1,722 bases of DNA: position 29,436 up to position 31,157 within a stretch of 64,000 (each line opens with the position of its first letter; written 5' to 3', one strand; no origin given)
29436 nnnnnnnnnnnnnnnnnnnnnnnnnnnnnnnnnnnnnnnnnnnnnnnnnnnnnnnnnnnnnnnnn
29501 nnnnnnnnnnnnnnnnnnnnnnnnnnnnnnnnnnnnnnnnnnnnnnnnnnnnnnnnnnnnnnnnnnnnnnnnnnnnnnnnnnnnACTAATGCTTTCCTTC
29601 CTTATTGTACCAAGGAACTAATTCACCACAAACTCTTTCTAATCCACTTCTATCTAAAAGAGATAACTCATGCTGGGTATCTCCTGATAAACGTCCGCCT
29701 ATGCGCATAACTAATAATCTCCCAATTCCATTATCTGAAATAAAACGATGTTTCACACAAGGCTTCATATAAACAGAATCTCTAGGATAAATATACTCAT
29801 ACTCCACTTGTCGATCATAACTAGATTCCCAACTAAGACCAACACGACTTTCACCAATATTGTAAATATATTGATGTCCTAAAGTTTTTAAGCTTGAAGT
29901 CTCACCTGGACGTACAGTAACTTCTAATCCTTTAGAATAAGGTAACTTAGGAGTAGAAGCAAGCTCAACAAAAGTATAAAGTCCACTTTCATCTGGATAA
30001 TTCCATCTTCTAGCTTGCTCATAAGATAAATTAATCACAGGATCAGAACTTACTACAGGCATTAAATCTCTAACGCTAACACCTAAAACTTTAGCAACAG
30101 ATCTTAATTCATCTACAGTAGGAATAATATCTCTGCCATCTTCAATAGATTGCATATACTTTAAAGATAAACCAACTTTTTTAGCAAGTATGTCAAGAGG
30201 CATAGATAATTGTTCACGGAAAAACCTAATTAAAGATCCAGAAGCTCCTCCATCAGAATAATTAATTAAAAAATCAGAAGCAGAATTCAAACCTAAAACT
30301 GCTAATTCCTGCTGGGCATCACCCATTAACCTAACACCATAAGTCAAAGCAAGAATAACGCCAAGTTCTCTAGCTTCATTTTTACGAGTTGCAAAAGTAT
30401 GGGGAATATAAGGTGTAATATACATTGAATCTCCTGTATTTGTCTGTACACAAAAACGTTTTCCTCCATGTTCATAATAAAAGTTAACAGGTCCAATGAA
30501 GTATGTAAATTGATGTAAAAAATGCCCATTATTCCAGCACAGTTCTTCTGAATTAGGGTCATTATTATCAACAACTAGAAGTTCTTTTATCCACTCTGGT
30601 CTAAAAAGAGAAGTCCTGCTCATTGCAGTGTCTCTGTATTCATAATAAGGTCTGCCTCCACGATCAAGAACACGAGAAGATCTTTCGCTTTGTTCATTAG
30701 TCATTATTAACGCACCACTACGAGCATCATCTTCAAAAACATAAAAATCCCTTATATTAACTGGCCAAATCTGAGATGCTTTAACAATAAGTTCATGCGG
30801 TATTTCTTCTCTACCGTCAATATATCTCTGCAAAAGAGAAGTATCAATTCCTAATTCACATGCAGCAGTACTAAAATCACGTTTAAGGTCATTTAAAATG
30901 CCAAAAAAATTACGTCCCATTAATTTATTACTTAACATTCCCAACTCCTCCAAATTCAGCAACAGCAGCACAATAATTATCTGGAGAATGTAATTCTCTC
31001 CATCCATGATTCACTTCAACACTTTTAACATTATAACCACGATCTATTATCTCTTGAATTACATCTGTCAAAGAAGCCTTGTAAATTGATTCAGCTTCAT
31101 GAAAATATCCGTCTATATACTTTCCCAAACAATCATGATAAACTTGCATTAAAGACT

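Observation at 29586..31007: HepD/MPnS-like bi-cupin: the product (hydroxymethylphosphonate versus methylphosphonate) is not decidable by eye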

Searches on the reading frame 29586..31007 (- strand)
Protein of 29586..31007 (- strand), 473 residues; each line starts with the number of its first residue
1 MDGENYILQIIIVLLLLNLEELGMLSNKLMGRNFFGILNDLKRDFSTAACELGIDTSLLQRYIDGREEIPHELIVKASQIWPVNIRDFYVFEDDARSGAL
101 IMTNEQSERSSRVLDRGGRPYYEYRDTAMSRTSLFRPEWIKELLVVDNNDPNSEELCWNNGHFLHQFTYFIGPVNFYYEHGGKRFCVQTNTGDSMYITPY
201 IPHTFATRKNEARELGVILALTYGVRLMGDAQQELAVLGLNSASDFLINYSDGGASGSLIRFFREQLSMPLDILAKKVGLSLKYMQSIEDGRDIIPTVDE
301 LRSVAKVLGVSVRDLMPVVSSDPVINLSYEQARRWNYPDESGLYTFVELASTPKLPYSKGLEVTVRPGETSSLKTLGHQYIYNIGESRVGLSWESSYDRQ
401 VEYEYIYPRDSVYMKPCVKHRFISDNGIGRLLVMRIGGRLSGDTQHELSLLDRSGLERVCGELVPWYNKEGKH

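Call 4: search_solved_structures(query=window:29586-31007:-, show_alignments=4, max_evalue=0.01)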
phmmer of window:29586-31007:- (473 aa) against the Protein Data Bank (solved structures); distinct sequences matched with E-value up to 0.01: 9.
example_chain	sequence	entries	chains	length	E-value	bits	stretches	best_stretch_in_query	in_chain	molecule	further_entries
6b9s_A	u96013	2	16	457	2.1e-128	432.4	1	30-472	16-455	Methylphosphonate synthase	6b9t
6b9r_A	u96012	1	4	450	1.9e-83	284.2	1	38-467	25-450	Hydroxyethylphosphonate dioxygenase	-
1zz6_A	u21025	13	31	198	4e-05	26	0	121-210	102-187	Hydroxypropylphosphonic Acid Epoxidase | Hydroxyprophylphosphonic Acid Epoxidase | EPOXIDASE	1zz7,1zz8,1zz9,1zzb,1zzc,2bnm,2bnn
4j1x_A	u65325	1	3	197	4e-05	26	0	121-210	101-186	Epoxidase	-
2ofy_A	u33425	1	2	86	0.0012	21.1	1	253-324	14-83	Putative XRE-family transcriptional regulator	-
5tn0_A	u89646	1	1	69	0.0013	21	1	257-316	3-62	HTH-type transcriptional regulator SinR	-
3qq6_A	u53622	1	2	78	0.0014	20.9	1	257-316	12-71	HTH-type transcriptional regulator sinR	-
5u55_A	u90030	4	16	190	0.0025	20.1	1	60-224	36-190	(S)-2-hydroxypropylphosphonic acid epoxidase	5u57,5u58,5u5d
1b0n_A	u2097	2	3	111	0.0039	19.4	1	257-317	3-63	PROTEIN (SINR PROTEIN) | HTH-TYPE TRANSCRIPTIONAL REGULATOR SINR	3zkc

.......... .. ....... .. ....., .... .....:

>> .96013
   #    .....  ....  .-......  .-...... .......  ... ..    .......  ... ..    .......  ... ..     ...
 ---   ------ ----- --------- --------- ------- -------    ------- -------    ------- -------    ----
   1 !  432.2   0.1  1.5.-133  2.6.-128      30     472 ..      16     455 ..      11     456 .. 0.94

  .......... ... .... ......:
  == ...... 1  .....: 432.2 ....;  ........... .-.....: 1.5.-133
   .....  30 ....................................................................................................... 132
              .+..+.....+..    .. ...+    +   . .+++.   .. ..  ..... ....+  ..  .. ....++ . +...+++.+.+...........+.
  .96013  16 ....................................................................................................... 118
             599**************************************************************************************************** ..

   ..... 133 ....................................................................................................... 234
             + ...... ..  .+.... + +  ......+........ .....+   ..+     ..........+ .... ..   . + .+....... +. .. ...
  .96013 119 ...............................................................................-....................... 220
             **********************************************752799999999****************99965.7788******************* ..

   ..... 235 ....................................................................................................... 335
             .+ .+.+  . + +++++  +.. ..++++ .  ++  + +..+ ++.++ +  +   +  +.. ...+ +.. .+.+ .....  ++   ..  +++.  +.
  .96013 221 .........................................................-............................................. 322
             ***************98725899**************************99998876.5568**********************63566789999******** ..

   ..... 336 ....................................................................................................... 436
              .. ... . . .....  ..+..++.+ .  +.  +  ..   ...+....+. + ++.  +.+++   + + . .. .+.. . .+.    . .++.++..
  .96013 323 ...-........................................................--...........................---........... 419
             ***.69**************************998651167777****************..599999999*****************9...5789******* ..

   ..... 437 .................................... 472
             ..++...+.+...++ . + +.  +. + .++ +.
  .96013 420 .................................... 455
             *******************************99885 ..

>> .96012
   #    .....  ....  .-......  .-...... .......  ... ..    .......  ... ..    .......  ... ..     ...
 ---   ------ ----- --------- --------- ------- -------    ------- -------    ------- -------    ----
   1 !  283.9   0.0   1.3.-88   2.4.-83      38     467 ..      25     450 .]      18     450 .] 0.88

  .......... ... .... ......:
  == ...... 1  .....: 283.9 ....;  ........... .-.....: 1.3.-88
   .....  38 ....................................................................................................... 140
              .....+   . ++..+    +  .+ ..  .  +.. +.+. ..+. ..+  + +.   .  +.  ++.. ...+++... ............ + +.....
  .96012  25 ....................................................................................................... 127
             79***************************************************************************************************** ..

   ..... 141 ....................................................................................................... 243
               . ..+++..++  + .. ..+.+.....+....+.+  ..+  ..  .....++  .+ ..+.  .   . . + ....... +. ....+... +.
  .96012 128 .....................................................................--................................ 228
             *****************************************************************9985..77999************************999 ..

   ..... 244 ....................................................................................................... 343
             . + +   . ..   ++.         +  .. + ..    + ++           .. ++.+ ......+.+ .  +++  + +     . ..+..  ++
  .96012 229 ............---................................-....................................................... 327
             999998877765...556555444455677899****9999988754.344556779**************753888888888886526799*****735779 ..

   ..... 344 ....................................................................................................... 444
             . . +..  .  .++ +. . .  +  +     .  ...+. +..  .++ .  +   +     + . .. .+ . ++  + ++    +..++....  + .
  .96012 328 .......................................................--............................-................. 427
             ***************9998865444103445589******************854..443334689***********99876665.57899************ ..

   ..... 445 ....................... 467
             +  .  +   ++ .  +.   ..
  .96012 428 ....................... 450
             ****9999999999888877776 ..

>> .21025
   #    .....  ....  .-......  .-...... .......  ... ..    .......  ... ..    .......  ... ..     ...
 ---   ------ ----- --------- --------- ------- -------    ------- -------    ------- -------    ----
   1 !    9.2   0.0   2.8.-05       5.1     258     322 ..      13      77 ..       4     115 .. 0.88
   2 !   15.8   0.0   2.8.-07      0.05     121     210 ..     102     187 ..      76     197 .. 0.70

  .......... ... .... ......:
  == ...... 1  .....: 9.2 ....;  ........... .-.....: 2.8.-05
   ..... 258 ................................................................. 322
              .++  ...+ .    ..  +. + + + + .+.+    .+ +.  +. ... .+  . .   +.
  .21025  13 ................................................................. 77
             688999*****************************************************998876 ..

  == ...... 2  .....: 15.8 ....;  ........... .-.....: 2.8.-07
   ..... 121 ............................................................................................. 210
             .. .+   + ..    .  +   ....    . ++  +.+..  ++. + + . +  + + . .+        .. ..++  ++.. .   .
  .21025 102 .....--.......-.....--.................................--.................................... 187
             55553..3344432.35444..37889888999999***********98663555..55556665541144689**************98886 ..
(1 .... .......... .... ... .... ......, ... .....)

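Call 5: search_protein_families(library=pfam, proteins=[window:29586-31007:-], max_evalue=0.001)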
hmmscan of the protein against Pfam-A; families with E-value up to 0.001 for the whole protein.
window:29586-31007:- (473 aa): 3 families
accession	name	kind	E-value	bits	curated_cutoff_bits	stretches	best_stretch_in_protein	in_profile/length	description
PF13560.12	HTH_31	-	2.5e-05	24.9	27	1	259-313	5-59/64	Helix-turn-helix domain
PF01381.28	HTH_3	-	3.1e-05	24.4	23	1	260-315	1-55/55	Helix-turn-helix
PF12844.13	HTH_19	-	0.00037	20.8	30.2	0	257-315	1-58/64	Helix-turn-helix domain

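Call 11: find_homologous_proteins(query=window:29586-30938:-, max_evalue=1e-10)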
Query window:29586-30938:- (450 aa): 1975 proteins with E <= 1e-10 among 8000 candidates; the best 120 are listed.
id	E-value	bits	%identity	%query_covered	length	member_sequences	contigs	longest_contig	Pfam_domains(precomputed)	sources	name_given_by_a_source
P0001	0.0e+0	1033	100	100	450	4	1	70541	-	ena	-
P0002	5.8e-153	528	55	100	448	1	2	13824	PF07883.18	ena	-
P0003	1.7e-152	527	56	99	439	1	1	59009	PF07883.18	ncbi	-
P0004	3.2e-151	523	57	98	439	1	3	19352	PF07883.18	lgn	-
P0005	1.7e-149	517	54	98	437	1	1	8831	PF12844.14,PF07883.18,PF01381.29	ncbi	-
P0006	4.2e-148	512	53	99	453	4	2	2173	PF12844.14,PF07883.18,PF01381.29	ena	-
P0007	4.1e-147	509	54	98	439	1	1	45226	PF12844.14,PF07883.18,PF01381.29,PF13560.13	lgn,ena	-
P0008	5.4e-145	502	53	98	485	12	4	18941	PF12844.14,PF07883.18,PF01381.29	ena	-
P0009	1.6e-136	474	50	99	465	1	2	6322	-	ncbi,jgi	-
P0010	2.1e-132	461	49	98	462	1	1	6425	PF12844.14,PF01381.29,PF13560.13,PF13443.13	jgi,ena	-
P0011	2.4e-131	457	48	99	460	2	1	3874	PF07883.18,PF13560.13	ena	-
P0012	2.7e-130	454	48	98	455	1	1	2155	PF12844.14,PF01381.29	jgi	-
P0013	4.6e-130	453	47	99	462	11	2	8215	PF12844.14,PF07883.18,PF01381.29,PF13560.13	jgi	-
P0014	5.2e-130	453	47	98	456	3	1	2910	PF12844.14,PF01381.29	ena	-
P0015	7.3e-130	452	47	98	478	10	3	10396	PF12844.14,PF01381.29,PF13560.13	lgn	-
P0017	2.5e-129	450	48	99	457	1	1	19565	PF13560.13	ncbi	-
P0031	3.5e-128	447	48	99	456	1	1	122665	PF13560.13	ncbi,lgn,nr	ncbi:MAG: helix-turn-helix domain-containing protein [Nanoarchaeota archaeon]|nr:helix-turn-helix do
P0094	2.1e-125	437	46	98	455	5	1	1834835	PF12844.14,PF01381.29,PF13560.13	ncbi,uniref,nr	ncbi:helix-turn-helix domain-containing protein [Candidatus Nitrosotenuis sp. DW1]|uniref:helix-turn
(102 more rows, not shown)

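Call 12: find_encoding_contigs(protein=P0001, flank=10000, max_places=4)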
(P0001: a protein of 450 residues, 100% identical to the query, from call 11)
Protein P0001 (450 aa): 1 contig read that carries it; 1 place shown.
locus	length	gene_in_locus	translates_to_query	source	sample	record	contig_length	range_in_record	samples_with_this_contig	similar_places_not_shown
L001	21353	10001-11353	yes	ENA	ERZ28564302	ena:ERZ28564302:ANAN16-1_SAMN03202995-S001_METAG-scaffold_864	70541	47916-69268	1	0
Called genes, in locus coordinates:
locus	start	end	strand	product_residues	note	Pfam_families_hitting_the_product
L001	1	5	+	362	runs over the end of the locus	PF00483:NTP_transferase, PF12804:NTP_transf_3, PF00132:Hexapep, PF25084:LbH_EIF2B (weak), PF00132:Hexapep, PF25087:GMPPB_C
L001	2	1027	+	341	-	PF01073:3Beta_HSD, PF01370:Epimerase, PF02719:Polysacc_synt_2, PF04321:RmlD_sub_bind, PF07993:NAD_binding_4, PF16363:GDP_Man_Dehyd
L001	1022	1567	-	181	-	PF14602:Hexapep_2 (faint), PF00132:Hexapep (faint)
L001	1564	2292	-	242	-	PF13641:Glyco_tranf_2_3 (weak), PF00535:Glycos_transf_2, PF10111:Glyco_tranf_2_2 (weak)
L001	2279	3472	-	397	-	PF01041:DegT_DnrJ_EryC1, PF00155:Aminotran_1_2, PF00266:Aminotran_5 (weak), PF01053:Cys_Met_Meta_PP, PF01212:Beta_elim_lyase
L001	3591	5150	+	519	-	-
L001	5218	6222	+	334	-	PF00953:Glycos_transf_4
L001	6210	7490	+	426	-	PF01943:Polysacc_synt, PF13440:Polysacc_synt_3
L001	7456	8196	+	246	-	PF00535:Glycos_transf_2, PF10111:Glyco_tranf_2_2 (weak), PF13641:Glyco_tranf_2_3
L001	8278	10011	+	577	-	PF13714:PEP_mutase, PF12804:NTP_transf_3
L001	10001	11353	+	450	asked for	-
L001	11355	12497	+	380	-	PF02776:TPP_enzyme_N (faint), PF02775:TPP_enzyme_C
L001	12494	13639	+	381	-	PF00465:Fe-ADH, PF13685:Fe-ADH_2, PF25137:ADH_Fe_C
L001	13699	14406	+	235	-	PF01066:CDP-OH_P_transf (weak)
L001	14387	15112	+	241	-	PF13847:Methyltransf_31 (weak), PF08241:Methyltransf_11 (weak), PF13649:Methyltransf_25 (weak)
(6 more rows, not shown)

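Call 13: list_cluster_members(proteins=[P0001, P0002, P0003, P0004, P0005, P0007, P0008, P0009, P0017, P0031])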
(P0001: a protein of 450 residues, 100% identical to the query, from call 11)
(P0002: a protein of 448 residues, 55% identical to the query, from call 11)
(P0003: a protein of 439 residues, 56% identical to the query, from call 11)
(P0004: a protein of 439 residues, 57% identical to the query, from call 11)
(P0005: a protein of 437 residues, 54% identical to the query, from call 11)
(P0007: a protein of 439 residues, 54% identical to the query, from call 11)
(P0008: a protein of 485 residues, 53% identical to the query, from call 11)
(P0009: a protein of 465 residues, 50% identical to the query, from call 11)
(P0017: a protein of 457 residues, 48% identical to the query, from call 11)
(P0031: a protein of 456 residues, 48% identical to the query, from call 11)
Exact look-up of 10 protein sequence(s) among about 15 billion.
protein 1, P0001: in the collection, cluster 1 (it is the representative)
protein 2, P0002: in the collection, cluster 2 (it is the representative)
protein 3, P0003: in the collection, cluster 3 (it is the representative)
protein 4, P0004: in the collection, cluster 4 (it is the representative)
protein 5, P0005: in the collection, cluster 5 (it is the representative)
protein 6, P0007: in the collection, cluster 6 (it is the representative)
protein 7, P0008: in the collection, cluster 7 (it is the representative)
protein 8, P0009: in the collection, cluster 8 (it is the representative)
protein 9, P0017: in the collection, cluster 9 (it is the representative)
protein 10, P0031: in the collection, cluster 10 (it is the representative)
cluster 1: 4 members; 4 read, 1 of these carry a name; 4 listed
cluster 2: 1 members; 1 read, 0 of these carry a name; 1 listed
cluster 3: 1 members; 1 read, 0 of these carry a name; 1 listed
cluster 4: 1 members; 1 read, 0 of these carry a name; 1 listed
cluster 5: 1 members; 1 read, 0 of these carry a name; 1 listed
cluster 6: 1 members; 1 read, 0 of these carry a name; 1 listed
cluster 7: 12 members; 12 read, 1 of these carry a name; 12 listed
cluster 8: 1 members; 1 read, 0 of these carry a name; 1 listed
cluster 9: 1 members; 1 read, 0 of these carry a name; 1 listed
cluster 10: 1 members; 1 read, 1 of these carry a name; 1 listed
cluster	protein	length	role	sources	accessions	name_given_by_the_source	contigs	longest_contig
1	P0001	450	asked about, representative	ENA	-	-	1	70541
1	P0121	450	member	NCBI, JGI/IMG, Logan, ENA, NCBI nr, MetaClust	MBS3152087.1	helix-turn-helix domain-containing protein [Candidatus Woesearchaeota archaeon] | \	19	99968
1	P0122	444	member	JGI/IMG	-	-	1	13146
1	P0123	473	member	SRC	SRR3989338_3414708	-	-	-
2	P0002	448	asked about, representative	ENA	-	-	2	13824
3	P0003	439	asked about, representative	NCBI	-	-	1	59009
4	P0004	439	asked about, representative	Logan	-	-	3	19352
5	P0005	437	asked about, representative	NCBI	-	-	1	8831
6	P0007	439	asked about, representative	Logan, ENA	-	-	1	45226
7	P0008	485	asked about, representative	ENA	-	-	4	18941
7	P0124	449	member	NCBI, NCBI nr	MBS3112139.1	helix-turn-helix domain-containing protein [Candidatus Woesearchaeota archaeon]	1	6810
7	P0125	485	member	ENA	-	-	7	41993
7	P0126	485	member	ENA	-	-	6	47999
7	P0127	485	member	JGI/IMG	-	-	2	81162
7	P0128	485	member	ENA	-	-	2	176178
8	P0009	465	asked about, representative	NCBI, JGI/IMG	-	-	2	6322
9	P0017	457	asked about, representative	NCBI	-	-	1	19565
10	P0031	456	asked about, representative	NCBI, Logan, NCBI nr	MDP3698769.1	MAG: helix-turn-helix domain-containing protein [Nanoarchaeota archaeon] | helix-turn-helix domain-containing protein [Nanoarchaeota archaeon]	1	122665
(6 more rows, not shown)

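Call 25: find_related_loci(query=window:29586-30938:-, collection=genome_contigs, flank=10000)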
Query window:29586-30938:- (450 aa) in genome_contigs; peptide patterns used: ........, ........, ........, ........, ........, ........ (x = any residue, [..] = any of these).
18 stretches matched a pattern, but none encodes a relative of the query by tblastn (E <= 1e-3).
